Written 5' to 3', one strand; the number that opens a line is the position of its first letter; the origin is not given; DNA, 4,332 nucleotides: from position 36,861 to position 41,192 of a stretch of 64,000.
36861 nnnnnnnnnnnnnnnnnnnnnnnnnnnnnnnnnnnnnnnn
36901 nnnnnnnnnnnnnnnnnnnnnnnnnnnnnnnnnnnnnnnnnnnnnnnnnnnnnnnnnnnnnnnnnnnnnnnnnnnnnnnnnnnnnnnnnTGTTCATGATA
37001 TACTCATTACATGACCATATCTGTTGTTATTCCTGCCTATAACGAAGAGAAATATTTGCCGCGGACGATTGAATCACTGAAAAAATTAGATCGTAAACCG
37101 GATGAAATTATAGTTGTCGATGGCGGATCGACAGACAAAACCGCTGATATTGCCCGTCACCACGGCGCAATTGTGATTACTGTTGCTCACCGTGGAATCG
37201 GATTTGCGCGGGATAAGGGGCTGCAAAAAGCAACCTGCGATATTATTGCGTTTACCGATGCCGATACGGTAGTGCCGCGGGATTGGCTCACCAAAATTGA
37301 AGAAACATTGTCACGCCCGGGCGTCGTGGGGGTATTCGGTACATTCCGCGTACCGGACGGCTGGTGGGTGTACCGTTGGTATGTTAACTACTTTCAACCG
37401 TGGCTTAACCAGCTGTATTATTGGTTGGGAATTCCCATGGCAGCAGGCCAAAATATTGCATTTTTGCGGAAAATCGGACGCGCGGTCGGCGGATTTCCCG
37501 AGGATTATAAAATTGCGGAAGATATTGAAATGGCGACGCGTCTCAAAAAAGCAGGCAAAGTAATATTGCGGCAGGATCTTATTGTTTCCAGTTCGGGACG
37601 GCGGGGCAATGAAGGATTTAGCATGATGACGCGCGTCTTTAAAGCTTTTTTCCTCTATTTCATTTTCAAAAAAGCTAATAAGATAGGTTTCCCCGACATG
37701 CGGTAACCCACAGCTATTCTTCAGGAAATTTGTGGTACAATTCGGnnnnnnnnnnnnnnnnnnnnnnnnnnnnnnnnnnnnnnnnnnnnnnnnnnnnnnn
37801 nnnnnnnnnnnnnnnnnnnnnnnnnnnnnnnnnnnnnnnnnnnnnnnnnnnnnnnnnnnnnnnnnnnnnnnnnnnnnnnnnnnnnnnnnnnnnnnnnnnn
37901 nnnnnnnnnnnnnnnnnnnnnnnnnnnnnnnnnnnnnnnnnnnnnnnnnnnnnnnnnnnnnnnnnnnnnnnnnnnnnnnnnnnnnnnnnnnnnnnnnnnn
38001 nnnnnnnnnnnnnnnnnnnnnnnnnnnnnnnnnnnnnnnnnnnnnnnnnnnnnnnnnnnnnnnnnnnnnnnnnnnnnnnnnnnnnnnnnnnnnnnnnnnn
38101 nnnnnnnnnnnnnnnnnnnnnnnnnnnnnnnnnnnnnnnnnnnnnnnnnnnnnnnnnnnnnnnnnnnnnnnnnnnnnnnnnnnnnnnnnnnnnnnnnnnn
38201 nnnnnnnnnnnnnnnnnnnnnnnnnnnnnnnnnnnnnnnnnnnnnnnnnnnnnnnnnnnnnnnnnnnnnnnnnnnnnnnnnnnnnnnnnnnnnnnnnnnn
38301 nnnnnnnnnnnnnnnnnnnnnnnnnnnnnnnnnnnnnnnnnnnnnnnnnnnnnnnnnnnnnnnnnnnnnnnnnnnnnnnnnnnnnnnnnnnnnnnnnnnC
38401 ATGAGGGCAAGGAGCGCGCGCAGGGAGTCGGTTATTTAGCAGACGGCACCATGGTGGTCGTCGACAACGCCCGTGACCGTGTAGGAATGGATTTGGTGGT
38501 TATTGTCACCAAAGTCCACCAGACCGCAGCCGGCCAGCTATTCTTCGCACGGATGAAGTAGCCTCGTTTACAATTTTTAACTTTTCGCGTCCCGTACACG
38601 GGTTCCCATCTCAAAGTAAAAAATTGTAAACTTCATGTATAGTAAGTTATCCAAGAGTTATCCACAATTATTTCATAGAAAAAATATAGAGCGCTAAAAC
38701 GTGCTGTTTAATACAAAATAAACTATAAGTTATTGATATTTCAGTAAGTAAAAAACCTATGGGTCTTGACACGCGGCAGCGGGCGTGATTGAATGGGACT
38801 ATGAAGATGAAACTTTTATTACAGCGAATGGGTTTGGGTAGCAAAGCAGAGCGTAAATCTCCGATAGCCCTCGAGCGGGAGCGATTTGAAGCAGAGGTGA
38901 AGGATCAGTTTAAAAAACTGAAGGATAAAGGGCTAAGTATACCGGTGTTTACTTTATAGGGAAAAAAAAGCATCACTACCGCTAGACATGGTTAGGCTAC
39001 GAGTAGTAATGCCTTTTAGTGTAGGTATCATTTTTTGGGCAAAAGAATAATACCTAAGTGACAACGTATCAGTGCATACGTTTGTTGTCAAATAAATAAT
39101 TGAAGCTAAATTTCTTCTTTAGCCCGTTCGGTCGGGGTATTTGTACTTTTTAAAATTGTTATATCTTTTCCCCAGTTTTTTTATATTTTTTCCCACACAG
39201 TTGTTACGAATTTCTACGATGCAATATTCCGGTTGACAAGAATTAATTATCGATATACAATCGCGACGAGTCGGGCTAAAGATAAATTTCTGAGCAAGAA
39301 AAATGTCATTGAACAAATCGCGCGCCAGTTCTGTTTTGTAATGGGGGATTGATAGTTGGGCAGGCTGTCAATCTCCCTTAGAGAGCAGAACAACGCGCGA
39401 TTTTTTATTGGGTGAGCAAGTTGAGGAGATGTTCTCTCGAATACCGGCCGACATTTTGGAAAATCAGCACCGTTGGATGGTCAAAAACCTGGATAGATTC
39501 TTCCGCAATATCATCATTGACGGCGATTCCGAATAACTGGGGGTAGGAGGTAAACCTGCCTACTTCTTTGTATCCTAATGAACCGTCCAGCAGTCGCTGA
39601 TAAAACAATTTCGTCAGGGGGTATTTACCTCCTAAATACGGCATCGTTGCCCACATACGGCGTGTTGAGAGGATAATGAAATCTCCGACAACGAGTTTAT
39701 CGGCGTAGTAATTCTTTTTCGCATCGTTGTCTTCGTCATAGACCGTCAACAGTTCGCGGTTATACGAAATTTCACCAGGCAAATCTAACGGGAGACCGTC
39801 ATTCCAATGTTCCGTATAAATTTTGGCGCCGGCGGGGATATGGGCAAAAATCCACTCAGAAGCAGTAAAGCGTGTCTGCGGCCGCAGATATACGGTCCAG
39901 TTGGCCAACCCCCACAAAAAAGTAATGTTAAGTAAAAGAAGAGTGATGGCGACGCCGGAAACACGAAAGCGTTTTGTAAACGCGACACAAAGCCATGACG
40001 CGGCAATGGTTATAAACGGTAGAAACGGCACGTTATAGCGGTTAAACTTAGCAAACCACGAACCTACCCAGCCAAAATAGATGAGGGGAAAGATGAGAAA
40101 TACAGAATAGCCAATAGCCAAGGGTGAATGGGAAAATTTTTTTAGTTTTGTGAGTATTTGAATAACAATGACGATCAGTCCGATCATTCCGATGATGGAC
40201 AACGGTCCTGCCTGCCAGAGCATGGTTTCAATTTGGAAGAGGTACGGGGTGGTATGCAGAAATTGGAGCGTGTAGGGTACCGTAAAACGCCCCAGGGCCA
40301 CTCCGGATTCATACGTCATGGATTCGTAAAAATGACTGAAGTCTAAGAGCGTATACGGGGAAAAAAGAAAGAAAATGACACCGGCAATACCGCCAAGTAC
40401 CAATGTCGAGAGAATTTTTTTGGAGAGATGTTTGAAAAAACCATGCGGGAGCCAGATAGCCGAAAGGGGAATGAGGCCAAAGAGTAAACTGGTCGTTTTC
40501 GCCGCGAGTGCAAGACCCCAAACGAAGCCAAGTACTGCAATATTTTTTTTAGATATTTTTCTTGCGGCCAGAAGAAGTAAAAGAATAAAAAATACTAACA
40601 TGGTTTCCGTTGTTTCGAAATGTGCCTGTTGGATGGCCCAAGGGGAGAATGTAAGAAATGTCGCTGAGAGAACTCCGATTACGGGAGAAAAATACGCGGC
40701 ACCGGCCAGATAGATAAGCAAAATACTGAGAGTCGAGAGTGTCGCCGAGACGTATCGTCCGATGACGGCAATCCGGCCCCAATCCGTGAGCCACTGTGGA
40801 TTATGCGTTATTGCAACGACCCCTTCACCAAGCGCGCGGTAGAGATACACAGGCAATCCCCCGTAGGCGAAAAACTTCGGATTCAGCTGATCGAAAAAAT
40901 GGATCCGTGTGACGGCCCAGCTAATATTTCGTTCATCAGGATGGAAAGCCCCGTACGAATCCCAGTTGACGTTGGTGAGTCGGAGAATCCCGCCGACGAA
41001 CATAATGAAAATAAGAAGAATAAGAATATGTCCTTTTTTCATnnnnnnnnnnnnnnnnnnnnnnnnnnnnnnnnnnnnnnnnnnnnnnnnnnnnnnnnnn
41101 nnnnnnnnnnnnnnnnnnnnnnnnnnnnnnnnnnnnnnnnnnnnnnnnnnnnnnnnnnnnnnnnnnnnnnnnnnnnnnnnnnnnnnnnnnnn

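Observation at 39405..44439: GT-C glycosyltransferase co-transcribed with a UDP-galactopyranose-mutase-like flavoenzyme, divergent from a DUF2298 YYY membrane protein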

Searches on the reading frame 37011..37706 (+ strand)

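Call 3: search_protein_families(library=pfam, proteins=[window:37011-37706:+], max_evalue=0.1)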
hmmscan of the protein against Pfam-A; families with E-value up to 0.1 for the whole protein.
window:37011-37706:+ (231 aa): 7 families
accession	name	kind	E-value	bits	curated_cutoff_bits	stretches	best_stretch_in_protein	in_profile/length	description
PF00535.33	Glycos_transf_2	-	4.1e-34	118.4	23.3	1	4-154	1-162/168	Glycosyl transferase family 2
PF13641.12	Glyco_tranf_2_3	-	1.6e-15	58.2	27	1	3-182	3-198/230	Glycosyltransferase like family 2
PF10111.15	Glyco_tranf_2_2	-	2.1e-10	41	27.3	1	4-97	1-103/276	Glycosyltransferase like family 2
PF13506.12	Glyco_transf_21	-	2.6e-10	40.5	21.7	1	69-210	24-170/174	Glycosyl transferase family 21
PF13632.12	Glyco_trans_2_3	-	1.1e-08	35.6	27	1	78-185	1-113/198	Glycosyl transferase family group 2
PF13704.12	Glyco_tranf_2_4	-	0.00014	22.7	27.5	1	11-69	2-58/98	Glycosyl transferase family 2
PF02709.20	Glyco_transf_7C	-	0.094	12.8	23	0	136-186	11-63/78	N-terminal domain of galactosyltransferase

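Call 4: search_protein_families(library=ncbifam, proteins=[window:37011-37706:+], max_evalue=0.1)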
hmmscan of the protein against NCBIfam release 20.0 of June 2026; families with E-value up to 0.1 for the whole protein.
window:37011-37706:+ (231 aa): 27 families (the best 25 are shown)
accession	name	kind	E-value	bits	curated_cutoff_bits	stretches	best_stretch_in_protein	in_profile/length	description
TIGR04283.1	glyco_like_mftF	equivalog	7.6e-34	117.2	182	1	3-207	1-198/221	TIGR04283 family arsenosugar biosynthesis glycosyltransferase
TIGR03965.1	mycofact_glyco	equivalog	2e-24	86.3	280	2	2-110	75-189/467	mycofactocin biosynthesis glycosyltransferase MftF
NF041875.1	EPS_EpsD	equivalog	1.7e-23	83.5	370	1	3-183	1-194/325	exopolysaccharide biosynthesis glycosyltransferase EpsD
NF010496.0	PRK13915.1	equivalog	7.8e-16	58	262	1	2-91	32-132/307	glucosyl-3-phosphoglycerate synthase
NF007482.0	PRK10073.1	equivalog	7.8e-16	58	423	1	2-89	7-99/334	glycosyltransferase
NF038302.1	EPS_HpsE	equivalog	5.9e-15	55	300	1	2-110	2-121/307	hormogonium polysaccharide biosynthesis glycosyltransferase HpsE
NF041391.1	DPhHxTase_Halo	equivalog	1.6e-13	50.1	375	1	9-100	3-93/213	dolichyl-phosphate hexose transferase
TIGR03937.1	PgaC_IcaA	equivalog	7.1e-13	48.3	422.3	1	2-114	46-165/407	poly-beta-1,6-N-acetyl-D-glucosamine synthase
TIGR04182.1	glyco_TIGR04182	equivalog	1.2e-12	47.9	325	1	3-90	2-87/293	S-layer glycoprotein N-glycosyltransferase AglJ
NF041394.1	GtaseAglG_Halo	equivalog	9.6e-12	44.8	440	1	1-119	1-124/304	glucosyl-dolichyl phosphate glucuronosyltransferase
NF047683.1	TeichurnBiosyTuaG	equivalog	3.4e-11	43.3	400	1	2-95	7-106/252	teichuronic acid biosynthesis protein TuaG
NF041865.1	EpsU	equivalog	8.4e-11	41.5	700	1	3-183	41-233/394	exopolysaccharide biosynthesis GT2 family glycosyltransferase EpsU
NF038299.1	EPS_HpsN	equivalog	1.8e-08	33.7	425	1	2-107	2-113/317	hormogonium polysaccharide biosynthesis glycosyltransferase HpsN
NF007986.1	PRK10714.1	equivalog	4.5e-08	32.5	529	1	3-100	8-115/316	undecaprenyl-phosphate 4-deoxy-4-formamido-L-arabinose transferase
TIGR04195.1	S_glycosyl_SunS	equivalog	1.1e-07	31.1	350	1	2-91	58-146/421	SunS family peptide S-glycosyltransferase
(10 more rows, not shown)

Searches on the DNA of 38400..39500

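Call 64: search_rna_families(source=window, start=38400, end=39500, threshold=evalue, max_evalue=1)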
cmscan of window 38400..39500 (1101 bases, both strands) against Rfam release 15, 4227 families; matches with E-value up to 1: 0.
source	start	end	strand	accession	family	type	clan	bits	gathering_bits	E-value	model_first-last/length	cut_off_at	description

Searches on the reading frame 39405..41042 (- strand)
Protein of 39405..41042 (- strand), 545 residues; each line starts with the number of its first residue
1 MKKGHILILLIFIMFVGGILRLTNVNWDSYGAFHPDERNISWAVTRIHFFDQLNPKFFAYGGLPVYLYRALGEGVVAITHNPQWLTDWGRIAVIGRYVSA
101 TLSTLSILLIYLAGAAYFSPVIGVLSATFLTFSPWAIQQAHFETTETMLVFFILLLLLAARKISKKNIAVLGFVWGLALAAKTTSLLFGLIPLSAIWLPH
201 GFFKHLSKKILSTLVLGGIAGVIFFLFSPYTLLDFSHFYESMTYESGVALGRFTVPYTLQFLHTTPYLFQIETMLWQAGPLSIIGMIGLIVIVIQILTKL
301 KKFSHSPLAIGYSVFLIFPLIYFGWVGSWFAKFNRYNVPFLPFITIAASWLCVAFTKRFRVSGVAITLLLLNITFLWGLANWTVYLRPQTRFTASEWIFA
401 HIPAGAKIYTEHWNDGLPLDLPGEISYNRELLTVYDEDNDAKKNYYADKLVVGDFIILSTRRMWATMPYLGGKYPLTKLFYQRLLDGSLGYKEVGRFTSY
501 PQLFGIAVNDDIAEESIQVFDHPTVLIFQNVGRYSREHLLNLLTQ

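Call 3: search_protein_families(library=pfam, proteins=[window:39405-41042:-], max_evalue=0.1)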
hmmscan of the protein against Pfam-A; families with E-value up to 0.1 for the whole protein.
window:39405-41042:- (545 aa): 1 family
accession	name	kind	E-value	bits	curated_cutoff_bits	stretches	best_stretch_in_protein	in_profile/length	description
PF13231.12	PMT_2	-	5.5e-07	30.4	26.1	1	96-218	25-150/160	Dolichyl-phosphate-mannose-protein mannosyltransferase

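Call 4: search_protein_families(library=ncbifam, proteins=[window:39405-41042:-], max_evalue=0.1)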
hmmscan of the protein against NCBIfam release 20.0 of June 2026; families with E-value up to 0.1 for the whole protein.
window:39405-41042:- (545 aa): 0 families

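Call 48: search_solved_structures(query=window:39405-41042:-, max_evalue=1)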
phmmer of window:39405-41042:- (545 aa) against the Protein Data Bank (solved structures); distinct sequences matched with E-value up to 1: 0.
